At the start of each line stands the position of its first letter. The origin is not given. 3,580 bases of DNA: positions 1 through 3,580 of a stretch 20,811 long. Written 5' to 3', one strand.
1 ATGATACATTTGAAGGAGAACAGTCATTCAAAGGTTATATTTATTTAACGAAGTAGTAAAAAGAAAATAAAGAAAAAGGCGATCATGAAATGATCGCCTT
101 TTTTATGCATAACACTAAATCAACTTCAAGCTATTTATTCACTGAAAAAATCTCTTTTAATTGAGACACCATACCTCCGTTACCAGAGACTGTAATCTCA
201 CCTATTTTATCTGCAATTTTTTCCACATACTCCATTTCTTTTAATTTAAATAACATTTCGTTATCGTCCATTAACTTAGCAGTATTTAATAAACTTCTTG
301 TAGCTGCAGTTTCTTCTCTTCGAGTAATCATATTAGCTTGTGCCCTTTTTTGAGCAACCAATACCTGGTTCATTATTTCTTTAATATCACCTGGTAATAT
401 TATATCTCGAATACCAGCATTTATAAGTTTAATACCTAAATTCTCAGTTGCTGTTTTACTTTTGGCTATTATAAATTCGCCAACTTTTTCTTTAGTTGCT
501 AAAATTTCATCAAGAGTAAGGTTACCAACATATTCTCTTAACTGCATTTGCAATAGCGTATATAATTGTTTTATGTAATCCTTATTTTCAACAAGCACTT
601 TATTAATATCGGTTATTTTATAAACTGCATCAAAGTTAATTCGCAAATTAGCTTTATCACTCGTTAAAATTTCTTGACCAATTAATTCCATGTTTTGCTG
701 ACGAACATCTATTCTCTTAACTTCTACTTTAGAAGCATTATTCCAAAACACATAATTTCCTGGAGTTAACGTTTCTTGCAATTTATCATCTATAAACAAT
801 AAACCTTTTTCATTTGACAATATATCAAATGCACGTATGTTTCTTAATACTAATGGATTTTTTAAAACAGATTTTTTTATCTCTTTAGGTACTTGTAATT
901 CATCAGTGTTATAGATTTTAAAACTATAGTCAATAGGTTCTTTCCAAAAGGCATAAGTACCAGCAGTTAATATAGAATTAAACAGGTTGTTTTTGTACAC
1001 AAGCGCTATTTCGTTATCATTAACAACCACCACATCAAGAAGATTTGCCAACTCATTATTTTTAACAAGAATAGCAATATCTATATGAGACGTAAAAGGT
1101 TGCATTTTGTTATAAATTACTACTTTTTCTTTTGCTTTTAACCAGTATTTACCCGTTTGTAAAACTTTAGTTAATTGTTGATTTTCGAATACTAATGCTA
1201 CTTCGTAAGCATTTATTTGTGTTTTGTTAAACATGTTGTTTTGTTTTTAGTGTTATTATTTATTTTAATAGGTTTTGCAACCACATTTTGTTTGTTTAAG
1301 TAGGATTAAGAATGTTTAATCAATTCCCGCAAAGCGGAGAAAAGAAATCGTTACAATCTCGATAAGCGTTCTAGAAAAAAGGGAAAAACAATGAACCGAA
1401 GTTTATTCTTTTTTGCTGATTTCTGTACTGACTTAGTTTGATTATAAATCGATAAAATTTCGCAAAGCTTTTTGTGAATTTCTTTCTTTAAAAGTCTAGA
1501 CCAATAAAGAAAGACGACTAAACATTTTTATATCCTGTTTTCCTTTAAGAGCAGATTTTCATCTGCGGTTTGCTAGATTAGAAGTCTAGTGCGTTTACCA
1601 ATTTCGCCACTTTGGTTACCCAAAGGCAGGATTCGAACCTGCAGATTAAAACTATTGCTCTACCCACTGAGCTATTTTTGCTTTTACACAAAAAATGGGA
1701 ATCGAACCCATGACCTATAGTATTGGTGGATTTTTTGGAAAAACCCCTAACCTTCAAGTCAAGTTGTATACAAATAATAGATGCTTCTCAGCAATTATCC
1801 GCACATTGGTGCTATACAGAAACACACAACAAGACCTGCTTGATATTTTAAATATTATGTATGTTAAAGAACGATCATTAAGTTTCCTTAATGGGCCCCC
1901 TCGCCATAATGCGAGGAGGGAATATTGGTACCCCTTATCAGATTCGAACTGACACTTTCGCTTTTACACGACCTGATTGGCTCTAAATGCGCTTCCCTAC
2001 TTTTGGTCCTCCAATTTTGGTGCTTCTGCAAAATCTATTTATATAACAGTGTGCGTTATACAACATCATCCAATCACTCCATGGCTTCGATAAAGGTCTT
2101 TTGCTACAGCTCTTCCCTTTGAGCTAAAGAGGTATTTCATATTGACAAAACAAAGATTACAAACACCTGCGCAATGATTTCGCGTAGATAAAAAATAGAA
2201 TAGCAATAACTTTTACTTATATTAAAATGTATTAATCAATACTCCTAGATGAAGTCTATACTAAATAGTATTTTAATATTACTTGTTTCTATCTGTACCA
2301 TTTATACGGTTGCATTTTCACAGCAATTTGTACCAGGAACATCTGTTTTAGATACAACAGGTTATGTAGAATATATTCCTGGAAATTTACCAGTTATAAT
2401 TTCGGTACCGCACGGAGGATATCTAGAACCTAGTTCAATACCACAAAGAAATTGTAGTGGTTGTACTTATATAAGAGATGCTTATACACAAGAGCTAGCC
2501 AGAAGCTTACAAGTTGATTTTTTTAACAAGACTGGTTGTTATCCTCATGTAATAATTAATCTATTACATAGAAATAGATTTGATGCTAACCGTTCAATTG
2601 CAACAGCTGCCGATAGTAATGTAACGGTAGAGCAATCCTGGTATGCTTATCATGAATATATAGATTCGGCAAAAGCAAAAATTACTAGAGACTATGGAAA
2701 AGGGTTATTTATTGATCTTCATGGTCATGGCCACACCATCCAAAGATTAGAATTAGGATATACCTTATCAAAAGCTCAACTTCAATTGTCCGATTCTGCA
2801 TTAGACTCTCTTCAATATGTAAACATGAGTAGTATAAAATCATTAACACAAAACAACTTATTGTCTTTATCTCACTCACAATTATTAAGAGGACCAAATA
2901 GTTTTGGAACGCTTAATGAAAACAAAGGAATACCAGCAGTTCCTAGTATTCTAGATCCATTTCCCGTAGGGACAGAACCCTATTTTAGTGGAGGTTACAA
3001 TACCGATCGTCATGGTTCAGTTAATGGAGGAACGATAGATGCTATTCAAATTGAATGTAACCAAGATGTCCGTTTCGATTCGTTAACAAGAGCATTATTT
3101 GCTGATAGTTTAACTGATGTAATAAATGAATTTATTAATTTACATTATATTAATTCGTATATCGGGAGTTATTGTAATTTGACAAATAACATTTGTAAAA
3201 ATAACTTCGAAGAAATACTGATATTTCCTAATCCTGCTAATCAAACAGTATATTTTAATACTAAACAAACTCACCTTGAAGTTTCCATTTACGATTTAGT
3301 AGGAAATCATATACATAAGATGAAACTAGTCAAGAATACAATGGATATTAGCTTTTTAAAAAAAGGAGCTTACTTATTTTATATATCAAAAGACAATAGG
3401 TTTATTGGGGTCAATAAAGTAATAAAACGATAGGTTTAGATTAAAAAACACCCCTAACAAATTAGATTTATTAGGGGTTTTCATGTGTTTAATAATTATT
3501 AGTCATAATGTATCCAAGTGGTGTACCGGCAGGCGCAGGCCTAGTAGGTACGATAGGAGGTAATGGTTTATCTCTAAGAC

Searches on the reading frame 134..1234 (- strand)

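Call 7: search_protein_families(library=pfam, proteins=[window:134-1234:-], max_evalue=1)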
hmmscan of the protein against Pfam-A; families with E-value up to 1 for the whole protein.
window:134-1234:- (367 aa): 3 families
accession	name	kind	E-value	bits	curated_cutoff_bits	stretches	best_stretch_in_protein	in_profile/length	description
PF01145.31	Band_7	-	1.2e-25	91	23.6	1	139-308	4-175/176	SPFH domain / Band 7 family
PF18343.7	SH3_14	-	0.0049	17.4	25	1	6-99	21-113/134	Dda helicase SH3 domain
PF13421.11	Band_7_1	-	0.039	14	24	1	216-290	129-205/211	SPFH domain-Band 7 family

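Call 46: search_protein_families(library=ncbifam, proteins=[window:134-1234:-], max_evalue=0.01)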
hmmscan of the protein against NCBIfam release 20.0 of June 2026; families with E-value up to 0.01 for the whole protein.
window:134-1234:- (367 aa): 3 families
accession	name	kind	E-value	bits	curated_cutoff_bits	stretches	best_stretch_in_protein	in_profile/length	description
TIGR01933.1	hflK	equivalog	9.9e-08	31.7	159.4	1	142-301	8-168/261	FtsH protease activity modulator HflK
NF008181.0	PRK10930.1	equivalog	7.2e-05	21.8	660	1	138-301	100-264/419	FtsH protease activity modulator HflK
TIGR01932.1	hflC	equivalog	0.00027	19.9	134.4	1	171-247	61-142/318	protease modulator HflC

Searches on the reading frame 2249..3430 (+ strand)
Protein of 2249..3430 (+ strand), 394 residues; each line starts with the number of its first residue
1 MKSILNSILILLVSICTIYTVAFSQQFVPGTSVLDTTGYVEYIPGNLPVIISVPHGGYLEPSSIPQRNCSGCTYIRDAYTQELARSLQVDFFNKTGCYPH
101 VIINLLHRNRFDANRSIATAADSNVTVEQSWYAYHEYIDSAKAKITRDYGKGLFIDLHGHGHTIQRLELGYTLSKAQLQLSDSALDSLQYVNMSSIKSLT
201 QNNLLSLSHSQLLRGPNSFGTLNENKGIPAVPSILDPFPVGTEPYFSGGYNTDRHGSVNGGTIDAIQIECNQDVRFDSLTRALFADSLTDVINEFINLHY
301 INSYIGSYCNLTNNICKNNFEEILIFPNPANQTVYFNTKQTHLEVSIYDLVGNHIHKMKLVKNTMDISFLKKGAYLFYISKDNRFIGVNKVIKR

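Call 7: search_protein_families(library=pfam, proteins=[window:2249-3430:+], max_evalue=1)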
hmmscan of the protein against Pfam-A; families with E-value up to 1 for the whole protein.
window:2249-3430:+ (394 aa): 2 families
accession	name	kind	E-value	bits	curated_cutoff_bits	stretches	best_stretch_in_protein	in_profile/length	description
PF18962.6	Por_Secre_tail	-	1.4e-09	38.5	27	1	325-387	1-70/75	Secretion system C-terminal sorting domain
PF05013.17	FGase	-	3e-07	31.2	28.9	1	121-273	101-216/219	N-formylglutamate amidohydrolase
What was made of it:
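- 2249..3433 (+): Convergent gene: FGase-like domain plus T9SS C-terminal sorting domain. It occupies the place where an immunity gene would be. Por_Secre_tail 1.4e-9 and FGase 3e-7 (call 7).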

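Call 8: search_protein_families(library=ncbifam, proteins=[window:2249-3430:+], max_evalue=1)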
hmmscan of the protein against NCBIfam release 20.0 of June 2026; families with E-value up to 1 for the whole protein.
window:2249-3430:+ (394 aa): 3 families
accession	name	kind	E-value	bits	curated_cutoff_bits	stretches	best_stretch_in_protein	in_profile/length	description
TIGR04183.1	Por_Secre_tail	domain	1.4e-07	31.3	23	1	325-394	1-72/72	T9SS type A sorting domain-containing protein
NF038113.1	T9SSA_dep_M36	equivalog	3.2e-06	25.6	885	1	309-392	780-867/869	T9SS-dependent M36 family metallopeptidase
TIGR02017.1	hutG_amidohyd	equivalog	0.002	17.6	278.75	1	43-116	6-74/263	N-formylglutamate deformylase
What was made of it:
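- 2249..3433 (+): TIGR04183 (call 8).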
